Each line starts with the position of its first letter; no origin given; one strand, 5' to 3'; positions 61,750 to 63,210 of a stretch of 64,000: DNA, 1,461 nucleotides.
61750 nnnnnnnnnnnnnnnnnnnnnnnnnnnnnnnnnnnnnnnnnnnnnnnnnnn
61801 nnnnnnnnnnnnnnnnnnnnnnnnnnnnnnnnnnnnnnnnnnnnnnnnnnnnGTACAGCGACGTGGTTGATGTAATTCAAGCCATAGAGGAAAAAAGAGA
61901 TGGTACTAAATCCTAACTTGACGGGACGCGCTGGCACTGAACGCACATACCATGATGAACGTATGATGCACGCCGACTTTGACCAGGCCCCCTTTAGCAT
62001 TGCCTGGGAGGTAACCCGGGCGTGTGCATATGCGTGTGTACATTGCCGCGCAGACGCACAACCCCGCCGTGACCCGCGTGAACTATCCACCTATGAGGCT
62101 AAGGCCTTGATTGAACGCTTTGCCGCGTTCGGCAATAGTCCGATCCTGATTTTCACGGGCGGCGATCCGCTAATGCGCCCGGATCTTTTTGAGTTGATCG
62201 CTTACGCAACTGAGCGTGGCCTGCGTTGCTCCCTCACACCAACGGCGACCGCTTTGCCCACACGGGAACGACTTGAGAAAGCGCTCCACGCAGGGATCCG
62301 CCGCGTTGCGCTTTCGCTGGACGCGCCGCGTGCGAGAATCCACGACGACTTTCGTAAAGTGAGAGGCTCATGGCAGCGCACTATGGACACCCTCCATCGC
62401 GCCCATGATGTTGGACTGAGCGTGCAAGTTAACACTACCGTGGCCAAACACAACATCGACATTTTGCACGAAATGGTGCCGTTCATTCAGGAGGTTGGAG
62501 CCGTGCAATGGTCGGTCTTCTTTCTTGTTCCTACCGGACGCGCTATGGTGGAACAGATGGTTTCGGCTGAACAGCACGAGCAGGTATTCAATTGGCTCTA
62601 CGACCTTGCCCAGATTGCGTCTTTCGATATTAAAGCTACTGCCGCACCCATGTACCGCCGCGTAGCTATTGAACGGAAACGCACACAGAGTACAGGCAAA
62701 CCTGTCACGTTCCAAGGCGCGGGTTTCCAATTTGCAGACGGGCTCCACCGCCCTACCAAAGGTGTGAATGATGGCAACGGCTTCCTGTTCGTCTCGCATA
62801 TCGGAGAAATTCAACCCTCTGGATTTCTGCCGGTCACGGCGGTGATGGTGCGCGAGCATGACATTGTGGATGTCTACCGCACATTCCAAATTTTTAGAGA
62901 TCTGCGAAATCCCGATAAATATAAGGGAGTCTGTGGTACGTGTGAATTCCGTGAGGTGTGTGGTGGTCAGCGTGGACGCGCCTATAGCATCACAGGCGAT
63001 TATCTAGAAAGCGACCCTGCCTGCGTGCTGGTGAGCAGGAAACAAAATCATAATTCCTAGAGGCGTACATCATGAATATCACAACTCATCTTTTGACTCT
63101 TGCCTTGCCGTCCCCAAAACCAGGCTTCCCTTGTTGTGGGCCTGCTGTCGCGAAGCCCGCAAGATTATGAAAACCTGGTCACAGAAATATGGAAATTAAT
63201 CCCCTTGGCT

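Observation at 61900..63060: AhbD/NirJ-like radical SAM/SPASM enzyme embedded in a coproporphyrin-dependent heme cluster that also encodes ChdC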

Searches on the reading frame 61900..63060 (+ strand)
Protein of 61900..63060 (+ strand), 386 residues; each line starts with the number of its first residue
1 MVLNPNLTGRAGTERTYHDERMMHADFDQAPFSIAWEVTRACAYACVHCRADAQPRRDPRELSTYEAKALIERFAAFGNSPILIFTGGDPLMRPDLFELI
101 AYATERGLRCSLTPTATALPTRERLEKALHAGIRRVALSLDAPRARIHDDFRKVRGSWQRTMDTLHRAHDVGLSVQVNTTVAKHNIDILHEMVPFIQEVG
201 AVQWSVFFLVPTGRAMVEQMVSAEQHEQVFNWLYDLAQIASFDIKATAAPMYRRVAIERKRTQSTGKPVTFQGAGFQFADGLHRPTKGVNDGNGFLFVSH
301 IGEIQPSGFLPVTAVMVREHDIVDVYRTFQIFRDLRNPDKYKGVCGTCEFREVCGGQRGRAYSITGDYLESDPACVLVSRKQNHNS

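Call 3: search_protein_families(library=ncbifam, proteins=[window:61900-63060:+], max_evalue=0.01)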
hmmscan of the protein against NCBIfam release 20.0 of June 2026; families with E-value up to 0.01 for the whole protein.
window:61900-63060:+ (386 aa): 62 families (the best 25 are shown)
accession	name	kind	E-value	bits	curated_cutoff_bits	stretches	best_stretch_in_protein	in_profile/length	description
TIGR04053.2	TIGR04053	equivalog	3.8e-132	441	395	1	26-377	2-364/366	TIGR04053 family radical SAM/SPASM domain-containing protein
TIGR04545.1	rSAM_ahbD_hemeb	equivalog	2.2e-106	356.1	500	1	34-376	2-336/339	heme b synthase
TIGR04055.1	rSAM_NirJ2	equivalog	1e-72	245.4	500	1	34-376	2-323/326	putative heme d1 biosynthesis radical SAM protein NirJ2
TIGR04054.1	rSAM_NirJ1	equivalog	3.4e-46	157.6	650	2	33-234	37-237/387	putative heme d1 biosynthesis radical SAM protein NirJ1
TIGR04546.1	rSAM_ahbC_deAc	equivalog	1.6e-45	155.6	650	2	24-230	32-236/390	12,18-didecarboxysiroheme deacetylase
TIGR04347.1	pseudo_SAM_Halo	equivalog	1.8e-43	149.3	525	2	24-236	31-241/390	TIGR04347 family pseudo-SAM/SPASM protein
TIGR04051.1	rSAM_NirJ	equivalog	1.2e-38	133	515.45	2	34-237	4-206/354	heme d1 biosynthesis radical SAM protein NirJ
TIGR03913.1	rad_SAM_trio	equivalog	9.5e-36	123.2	591.75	1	27-357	13-334/477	GDL motif peptide-associated radical SAM/SPASM maturase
TIGR03962.1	mycofact_rSAM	equivalog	1.1e-35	123.4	265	2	29-236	9-215/339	mycofactocin radical SAM maturase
TIGR04303.1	GeoRSP_rSAM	equivalog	2.4e-35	122.7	400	2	29-204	2-172/325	GeoRSP system radical SAM/SPASM protein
TIGR02109.1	PQQ_syn_pqqE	equivalog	2.8e-30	105.5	381.35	2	29-206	4-179/358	pyrroloquinoline quinone biosynthesis protein PqqE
NF045574.1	sacti_mat_StsB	exception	5.6e-28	98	625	1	29-215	92-275/466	StsB family radical SAM/SPASM domain sactipeptide maturase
TIGR04103.1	rSAM_nif11_3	equivalog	5.4e-27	94.4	725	1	35-356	8-323/412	nif11-class peptide radical SAM maturase 3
TIGR04133.1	rSAM_w_lipo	hypoth_equivalog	2.9e-26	92.2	425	1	33-237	25-232/350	TIGR04133 family radical SAM/SPASM protein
TIGR04251.1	SCM_rSAM_ScmF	equivalog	2e-23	83.4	400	1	36-357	8-320/353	SynChlorMet cassette radical SAM/SPASM protein ScmF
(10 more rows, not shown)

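Call 4: search_protein_families(library=pfam, proteins=[window:61900-63060:+], max_evalue=0.01)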
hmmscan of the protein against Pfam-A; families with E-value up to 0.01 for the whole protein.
window:61900-63060:+ (386 aa): 1 family
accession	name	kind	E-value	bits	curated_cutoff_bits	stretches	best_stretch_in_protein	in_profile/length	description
PF04055.27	Radical_SAM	-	1.6e-25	90.6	29.5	1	37-185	2-155/166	Radical SAM superfamily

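Call 9: find_homologous_proteins(query=window:61900-63057:+, max_evalue=1e-10)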
Query window:61900-63057:+ (386 aa): 8000 proteins with E <= 1e-10 among 8000 candidates; the best 120 are listed.
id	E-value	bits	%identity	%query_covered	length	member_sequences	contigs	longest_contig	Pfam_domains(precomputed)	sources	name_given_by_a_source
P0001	2.9e-250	847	95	100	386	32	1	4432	PF04055.28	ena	-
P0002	8.2e-230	780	88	99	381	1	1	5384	PF04055.28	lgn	-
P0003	8.3e-229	777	86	99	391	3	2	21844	PF04055.28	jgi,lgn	jgi:radical SAM protein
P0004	3.5e-227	771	87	97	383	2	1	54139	PF04055.28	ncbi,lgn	-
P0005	1.0e-226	770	86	99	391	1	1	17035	PF04055.28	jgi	jgi:radical SAM protein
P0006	1.0e-226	770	86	99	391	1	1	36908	PF04055.28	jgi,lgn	jgi:radical SAM protein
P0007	2.5e-225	765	86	97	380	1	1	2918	PF04055.28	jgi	-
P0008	3.0e-225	765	86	98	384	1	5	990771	PF04055.28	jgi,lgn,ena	-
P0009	3.9e-225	765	86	99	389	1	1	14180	PF04055.28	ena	-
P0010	5.2e-225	764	87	97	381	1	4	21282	PF04055.28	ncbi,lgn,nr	ncbi:MAG: TIGR04053 family radical SAM/SPASM domain-containing protein [Anaerolineales bacterium]|nr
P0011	5.3e-225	764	87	98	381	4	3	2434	PF04055.28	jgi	jgi:radical SAM protein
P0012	8.0e-225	764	84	100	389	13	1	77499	PF04055.28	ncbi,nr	ncbi:MAG: TIGR04053 family radical SAM/SPASM domain-containing protein [Anaerolineales bacterium]|nr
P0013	1.1e-224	763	87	98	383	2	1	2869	PF04055.28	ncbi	-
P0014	1.4e-224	763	86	99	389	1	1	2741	PF04055.28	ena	-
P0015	1.4e-224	763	87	97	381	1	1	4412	PF04055.28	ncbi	-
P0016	1.9e-224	762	87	98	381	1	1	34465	PF04055.28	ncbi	-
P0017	2.6e-224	762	86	97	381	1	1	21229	PF04055.28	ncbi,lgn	-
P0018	2.6e-224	762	86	97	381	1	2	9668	PF04055.28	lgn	-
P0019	3.6e-224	762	87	98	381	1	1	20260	PF04055.28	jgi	jgi:radical SAM protein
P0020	3.7e-224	762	85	99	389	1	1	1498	PF04055.28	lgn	-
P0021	1.3e-223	760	86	97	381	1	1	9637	PF04055.28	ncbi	-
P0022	1.9e-223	759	87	97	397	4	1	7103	PF04055.28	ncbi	-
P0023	2.2e-223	759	85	99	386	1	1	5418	PF04055.28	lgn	-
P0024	2.3e-223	759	85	97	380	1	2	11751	PF04055.28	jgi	-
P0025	2.5e-223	759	85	98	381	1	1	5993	PF04055.28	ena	-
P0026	2.8e-223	759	85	97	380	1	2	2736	PF04055.28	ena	-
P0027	5.3e-223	758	86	99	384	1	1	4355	PF04055.28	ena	-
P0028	1.4e-222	756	85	98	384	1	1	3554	PF04055.28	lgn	-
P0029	2.0e-222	756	85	98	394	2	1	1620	PF04055.28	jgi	jgi:radical SAM protein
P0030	2.6e-222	755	86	97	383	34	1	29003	PF04055.28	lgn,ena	-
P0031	3.6e-222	755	83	99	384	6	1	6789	PF04055.28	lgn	-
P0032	6.3e-222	754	86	97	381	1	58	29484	PF04055.28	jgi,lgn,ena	-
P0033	9.5e-222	754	86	97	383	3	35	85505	PF04055.28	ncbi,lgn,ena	-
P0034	1.2e-221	753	86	97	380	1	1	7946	PF04055.28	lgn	-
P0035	1.5e-221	753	84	98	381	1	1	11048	PF04055.28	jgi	jgi:radical SAM protein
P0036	1.6e-221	753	85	99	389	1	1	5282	PF04055.28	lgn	-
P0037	1.6e-221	753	84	98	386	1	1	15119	PF04055.28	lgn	-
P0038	5.2e-221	751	86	97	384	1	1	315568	PF04055.28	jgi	jgi:radical SAM protein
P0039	5.5e-221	751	86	97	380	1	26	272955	PF04055.28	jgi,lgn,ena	-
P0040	8.5e-221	750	87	97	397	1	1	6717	PF04055.28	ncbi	-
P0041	9.0e-221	750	85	97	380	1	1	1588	PF04055.28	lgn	-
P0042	1.5e-220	750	85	97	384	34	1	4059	PF04055.28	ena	-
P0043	1.6e-220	750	86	97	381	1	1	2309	PF04055.28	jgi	-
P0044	1.9e-220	749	86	97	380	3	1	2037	PF04055.28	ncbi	-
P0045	2.1e-220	749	84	97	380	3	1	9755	PF04055.28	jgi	-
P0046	3.0e-220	749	85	97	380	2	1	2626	PF04055.28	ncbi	-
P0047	3.5e-220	748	86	97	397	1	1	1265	PF04055.28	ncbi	-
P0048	4.2e-220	748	86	97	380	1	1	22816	PF04055.28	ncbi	-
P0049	4.4e-220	748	85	97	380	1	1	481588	PF04055.28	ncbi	ncbi:MAG: TIGR04053 family radical SAM/SPASM domain-containing protein [Chloroflexota bacterium]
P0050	6.6e-220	748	84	98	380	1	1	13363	PF04055.28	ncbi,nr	ncbi:MAG TPA: TIGR04053 family radical SAM/SPASM domain-containing protein [Anaerolineales bacterium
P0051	7.4e-220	747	84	99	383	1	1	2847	PF04055.28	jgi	-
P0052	9.6e-220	747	89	93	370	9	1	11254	PF04055.28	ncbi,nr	ncbi:MAG: TIGR04053 family radical SAM/SPASM domain-containing protein [Anaerolineaceae bacterium]|n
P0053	1.0e-219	747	83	99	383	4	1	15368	PF04055.28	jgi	jgi:radical SAM protein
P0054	1.1e-219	747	85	97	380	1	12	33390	PF04055.28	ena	-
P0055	1.5e-219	746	85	97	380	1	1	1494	PF04055.28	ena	-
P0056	1.7e-219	746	84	99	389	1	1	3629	PF04055.28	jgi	jgi:radical SAM protein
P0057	2.5e-219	746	85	98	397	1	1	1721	PF04055.28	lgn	-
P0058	4.8e-219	745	84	98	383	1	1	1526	PF04055.28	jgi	jgi:radical SAM protein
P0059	9.8e-219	744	85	97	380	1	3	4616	PF04055.28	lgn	-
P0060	1.6e-218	743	85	97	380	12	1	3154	PF04055.28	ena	-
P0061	2.1e-218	743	84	97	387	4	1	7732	PF04055.28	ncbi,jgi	-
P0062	3.4e-218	742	84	98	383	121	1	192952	PF04055.28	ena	-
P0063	3.6e-218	742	85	97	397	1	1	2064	PF04055.28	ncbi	-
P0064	5.5e-218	741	89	93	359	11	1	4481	PF04055.28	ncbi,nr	ncbi:MAG: TIGR04053 family radical SAM/SPASM domain-containing protein [Chloroflexi bacterium]|nr:TI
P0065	2.0e-217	739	84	98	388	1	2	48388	PF04055.28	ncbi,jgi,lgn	jgi:radical SAM protein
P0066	3.3e-217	739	82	98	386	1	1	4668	PF04055.28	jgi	jgi:radical SAM protein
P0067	5.7e-217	738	84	96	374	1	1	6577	PF04055.28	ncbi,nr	ncbi:MAG: TIGR04053 family radical SAM/SPASM domain-containing protein, partial [Anaerolineales bact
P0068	9.2e-217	737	83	99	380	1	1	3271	PF04055.28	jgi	-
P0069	1.1e-216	737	83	97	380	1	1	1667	PF04055.28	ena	-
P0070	1.2e-216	737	83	99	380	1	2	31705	PF04055.28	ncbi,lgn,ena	-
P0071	1.2e-216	737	88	93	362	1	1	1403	PF04055.28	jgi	jgi:radical SAM protein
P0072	2.5e-216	736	83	98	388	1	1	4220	PF04055.28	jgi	jgi:AdoMet-dependent heme synthase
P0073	2.8e-216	736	83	99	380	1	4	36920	PF04055.28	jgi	-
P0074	2.8e-216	736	84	97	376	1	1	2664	PF04055.28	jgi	-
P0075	1.8e-215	733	82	99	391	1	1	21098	PF04055.28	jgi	jgi:radical SAM protein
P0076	3.3e-215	732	82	99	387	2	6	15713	PF04055.28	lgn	-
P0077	4.2e-215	732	81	100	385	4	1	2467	PF04055.28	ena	-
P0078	4.9e-215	731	84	97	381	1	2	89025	PF04055.28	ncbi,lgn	ncbi:MAG: TIGR04053 family radical SAM/SPASM domain-containing protein [Anaerolineales bacterium]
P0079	6.0e-215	731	87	93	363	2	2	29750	PF04055.28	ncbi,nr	ncbi:MAG: TIGR04053 family radical SAM/SPASM domain-containing protein [Chloroflexi bacterium]|nr:MA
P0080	8.5e-215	731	83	98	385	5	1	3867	PF04055.28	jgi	jgi:radical SAM protein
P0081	1.3e-214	730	83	97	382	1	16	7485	PF04055.28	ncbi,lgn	-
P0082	5.1e-214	728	82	97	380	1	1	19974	PF04055.28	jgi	-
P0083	8.8e-214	727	81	98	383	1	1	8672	PF04055.28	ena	-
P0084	9.8e-214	727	83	97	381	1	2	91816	PF04055.28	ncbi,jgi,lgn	-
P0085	1.2e-213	727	84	97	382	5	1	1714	PF04055.28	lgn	-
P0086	1.4e-213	727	82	98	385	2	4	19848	PF04055.28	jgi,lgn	jgi:radical SAM protein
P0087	2.3e-213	726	81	98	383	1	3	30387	PF04055.28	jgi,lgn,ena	-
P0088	3.9e-213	725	87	93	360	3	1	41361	PF04055.28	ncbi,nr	ncbi:MAG: TIGR04053 family radical SAM/SPASM domain-containing protein [Chloroflexi bacterium]|nr:TI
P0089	4.0e-213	725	83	97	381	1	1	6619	PF04055.28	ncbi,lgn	-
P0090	1.0e-212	724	82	98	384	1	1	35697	PF04055.28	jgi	jgi:radical SAM protein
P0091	1.1e-212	724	82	98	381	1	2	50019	PF04055.28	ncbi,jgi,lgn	jgi:radical SAM protein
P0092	1.1e-212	724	82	97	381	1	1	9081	PF04055.28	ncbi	ncbi:MAG: TIGR04053 family radical SAM/SPASM domain-containing protein [Anaerolineales bacterium]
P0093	1.7e-212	723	79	99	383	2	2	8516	PF04055.28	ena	-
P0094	2.9e-212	722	82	97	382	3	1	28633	PF04055.28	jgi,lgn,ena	-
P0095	3.0e-212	722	81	98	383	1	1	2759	PF04055.28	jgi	-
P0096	3.9e-212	722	83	98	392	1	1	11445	PF04055.28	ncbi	-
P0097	4.5e-212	722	81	98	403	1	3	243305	PF04055.28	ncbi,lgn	-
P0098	5.3e-212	722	81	98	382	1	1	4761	PF04055.28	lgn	-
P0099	1.2e-211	720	83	97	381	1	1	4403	PF04055.28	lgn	-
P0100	1.5e-211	720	81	98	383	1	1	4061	PF04055.28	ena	-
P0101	1.5e-211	720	80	98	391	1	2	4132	PF04055.28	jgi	jgi:AdoMet-dependent heme synthase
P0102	1.9e-211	720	82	97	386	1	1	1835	PF04055.28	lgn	-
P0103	5.9e-211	718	82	98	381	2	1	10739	PF04055.28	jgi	jgi:radical SAM protein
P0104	2.1e-210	716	81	97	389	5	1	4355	PF04055.28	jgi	jgi:radical SAM protein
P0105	5.6e-210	715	81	97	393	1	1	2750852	PF04055.28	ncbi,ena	-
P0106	7.6e-210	714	80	98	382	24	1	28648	PF04055.28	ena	-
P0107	9.8e-210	714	85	93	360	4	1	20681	PF04055.28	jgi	jgi:radical SAM protein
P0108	1.7e-209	713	80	99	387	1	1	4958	PF04055.28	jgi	jgi:AdoMet-dependent heme synthase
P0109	3.7e-209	712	80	98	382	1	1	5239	PF04055.28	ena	-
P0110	4.5e-209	712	82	97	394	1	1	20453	PF04055.28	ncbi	ncbi:MAG: TIGR04053 family radical SAM/SPASM domain-containing protein [Anaerolineales bacterium]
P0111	4.5e-209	712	80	98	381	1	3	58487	PF04055.28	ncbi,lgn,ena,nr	ncbi:MAG: coenzyme PQQ synthesis protein [Anaerolineaceae bacterium]|nr:MAG: coenzyme PQQ synthesis 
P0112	4.6e-209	712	80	99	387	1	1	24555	PF04055.28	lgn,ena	-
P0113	7.7e-209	711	80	97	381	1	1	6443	PF04055.28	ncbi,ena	-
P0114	8.6e-209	711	80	97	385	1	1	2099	PF04055.28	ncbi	-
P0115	8.8e-209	711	79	99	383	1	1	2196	PF04055.28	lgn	-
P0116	1.2e-208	710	84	93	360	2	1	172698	PF04055.28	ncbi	ncbi:MAG: TIGR04053 family radical SAM/SPASM domain-containing protein [Chloroflexota bacterium]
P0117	1.4e-208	710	81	97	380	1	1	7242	PF04055.28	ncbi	-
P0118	1.5e-208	710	81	98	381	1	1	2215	PF04055.28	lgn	-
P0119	1.8e-208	710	80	98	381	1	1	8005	PF04055.28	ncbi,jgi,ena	ncbi:MAG: TIGR04053 family radical SAM/SPASM domain-containing protein [Anaerolineales bacterium]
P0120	1.9e-208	710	80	97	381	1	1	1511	PF04055.28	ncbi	-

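Call 12: find_encoding_contigs(protein=P0105, flank=10000, max_places=3)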
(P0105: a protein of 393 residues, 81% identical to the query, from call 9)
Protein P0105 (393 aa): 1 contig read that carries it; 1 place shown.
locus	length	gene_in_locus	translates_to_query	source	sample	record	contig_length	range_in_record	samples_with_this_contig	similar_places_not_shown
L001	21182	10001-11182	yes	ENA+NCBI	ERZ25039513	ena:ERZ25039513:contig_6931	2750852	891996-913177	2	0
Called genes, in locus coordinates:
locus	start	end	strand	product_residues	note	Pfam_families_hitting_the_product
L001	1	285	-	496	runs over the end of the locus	PF01547:SBP_bac_1, PF13416:SBP_bac_8, PF13531:SBP_bac_11 (faint)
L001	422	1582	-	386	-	PF00392:GntR, PF00532:Peripla_BP_1, PF13407:Peripla_BP_4, PF13377:Peripla_BP_3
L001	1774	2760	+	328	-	PF00702:Hydrolase, PF13419:HAD_2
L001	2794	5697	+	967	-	PF01074:Glyco_hydro_38N, PF09261:Alpha-mann_mid (weak), PF07748:Glyco_hydro_38C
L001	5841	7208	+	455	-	PF05201:GlutR_N, PF01488:Shikimate_DH, PF03807:F420_oxidored (weak), PF03435:Sacchrp_dh_NADP (faint), PF00745:GlutR_dimer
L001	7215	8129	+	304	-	PF01379:Porphobil_deam, PF03900:Porphobil_deamC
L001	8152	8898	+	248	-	PF02602:HEM4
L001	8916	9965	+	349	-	PF00490:ALAD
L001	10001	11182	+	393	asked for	PF04055:Radical_SAM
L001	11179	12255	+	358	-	PF01208:URO-D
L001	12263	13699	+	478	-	PF01593:Amino_oxidase, PF03486:HI0933_like (faint), PF07992:Pyr_redox_2 (faint), PF13450:NAD_binding_8, PF13454:NAD_binding_9 (faint), PF01266:DAO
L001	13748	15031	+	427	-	PF00202:Aminotran_3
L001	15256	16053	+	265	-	-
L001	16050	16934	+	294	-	PF00892:EamA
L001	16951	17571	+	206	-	PF01966:HD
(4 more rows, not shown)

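Call 13: find_encoding_contigs(protein=window:61900-63060:+, flank=10000, max_places=3)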
Protein window:61900-63060:+ (386 aa): no gene with exactly this product is on record in the collection.

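Call 15: search_protein_representatives(protein=window:61900-63057:+)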
Query: 386 residues. Proteins with E-value up to 0.001 (for the whole library): 30988; up to 1e-10: 8429; up to 1e-30: 829. The best 150 are listed.
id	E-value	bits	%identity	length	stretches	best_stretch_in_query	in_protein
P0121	5.0e-133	459.9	59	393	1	10-376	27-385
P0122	1.8e-109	382.4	48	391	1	23-378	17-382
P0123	4.1e-106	371.3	47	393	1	21-380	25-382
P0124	3.0e-104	365.2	51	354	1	26-376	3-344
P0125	2.0e-100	352.6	45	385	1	24-378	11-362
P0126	2.4e-98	345.7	50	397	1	23-377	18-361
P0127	5.5e-98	344.6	46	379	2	29-260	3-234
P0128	3.6e-96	338.6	46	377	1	24-383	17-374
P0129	6.2e-96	337.8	49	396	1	25-382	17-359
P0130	6.6e-96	337.7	46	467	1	26-376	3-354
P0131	1.1e-95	336.9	49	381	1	24-376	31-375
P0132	6.2e-95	334.5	47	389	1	26-382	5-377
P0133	6.7e-95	334.4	47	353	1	23-379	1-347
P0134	3.3e-94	332.1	45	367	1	25-376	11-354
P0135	6.5e-94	331.1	45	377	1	26-379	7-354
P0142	3.5e-90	318.9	46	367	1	30-378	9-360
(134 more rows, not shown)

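Call 26: find_related_loci(query=A1, collection=genome_contigs, flank=10000)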
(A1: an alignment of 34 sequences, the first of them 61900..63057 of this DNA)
Query A1 (386 aa) in genome_contigs; peptide patterns used: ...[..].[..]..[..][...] (x = any residue, [..] = any of these).
600 stretches matched a pattern (row limit reached: there are more); 593 encode a relative of the query (tblastn E <= 1e-3); the best 80 are kept; 80 distinct loci.
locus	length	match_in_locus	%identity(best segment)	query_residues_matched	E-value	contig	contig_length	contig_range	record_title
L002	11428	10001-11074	57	11-375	6e-140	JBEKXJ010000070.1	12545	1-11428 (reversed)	MAG: Solirubrobacteraceae bacterium isolate SPRUCE 649 SPRUCE_649_70, whole genome shotgun sequence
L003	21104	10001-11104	55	7-375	9e-130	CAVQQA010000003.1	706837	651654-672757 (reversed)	MAG: uncultured Actinomycetes bacterium isolate MFD09964.bin.3.503 genome assembly, contig: contig_24870, whole genome s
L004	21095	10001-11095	52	22-380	2e-127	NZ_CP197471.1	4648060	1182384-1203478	Neobacillus sp. D3-1R chromosome, complete genome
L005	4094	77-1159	52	26-380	1e-129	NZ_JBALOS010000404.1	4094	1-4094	Neobacillus drentensis strain JJ1551 JJ-1551_contig_439, whole genome shotgun sequence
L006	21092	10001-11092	50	22-380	5e-127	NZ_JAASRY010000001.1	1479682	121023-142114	Thalassobacillus devorans strain CECT 7046 Ga0372397_01, whole genome shotgun sequence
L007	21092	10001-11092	51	22-380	2e-126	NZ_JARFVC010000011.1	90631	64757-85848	Cytobacillus sp. S13-E01 Scaffold11, whole genome shotgun sequence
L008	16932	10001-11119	51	22-385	1e-126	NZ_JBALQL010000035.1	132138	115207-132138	Bacillus sp. JJ1122 JJ-1122_contig_35, whole genome shotgun sequence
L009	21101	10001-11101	51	21-381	3e-125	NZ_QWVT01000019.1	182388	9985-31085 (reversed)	Mesobacillus zeae strain JJ-247 zeae_103964_contig_19, whole genome shotgun sequence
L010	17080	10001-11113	50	21-383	3e-125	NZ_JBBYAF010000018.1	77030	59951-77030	Rossellomorea oryzaecorticis strain ZC255 scaffold_18_length=77031, whole genome shotgun sequence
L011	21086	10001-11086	51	22-378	6e-125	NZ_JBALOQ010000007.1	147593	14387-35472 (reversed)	Bacillus sp. JJ1562 JJ-1562_contig_8, whole genome shotgun sequence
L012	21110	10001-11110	51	26-385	2e-124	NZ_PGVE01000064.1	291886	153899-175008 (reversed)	Neobacillus cucumis strain V32-6 contig_40, whole genome shotgun sequence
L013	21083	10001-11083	51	26-380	4e-124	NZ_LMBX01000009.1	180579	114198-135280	Cytobacillus praedii strain FJAT-25547 Contig3, whole genome shotgun sequence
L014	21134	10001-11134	49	14-380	1e-123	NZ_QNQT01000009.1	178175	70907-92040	Neobacillus piezotolerans strain YLB-04 scaffold9, whole genome shotgun sequence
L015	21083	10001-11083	50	26-380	3e-123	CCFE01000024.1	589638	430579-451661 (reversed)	Bacillus rubiinfantis genome assembly., contig: contig00024, whole genome shotgun sequence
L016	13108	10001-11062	51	26-380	7e-123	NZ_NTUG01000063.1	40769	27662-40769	Bacillus cereus strain AFS016912 AFS016912_108_G5_Contig63_140523, whole genome shotgun sequence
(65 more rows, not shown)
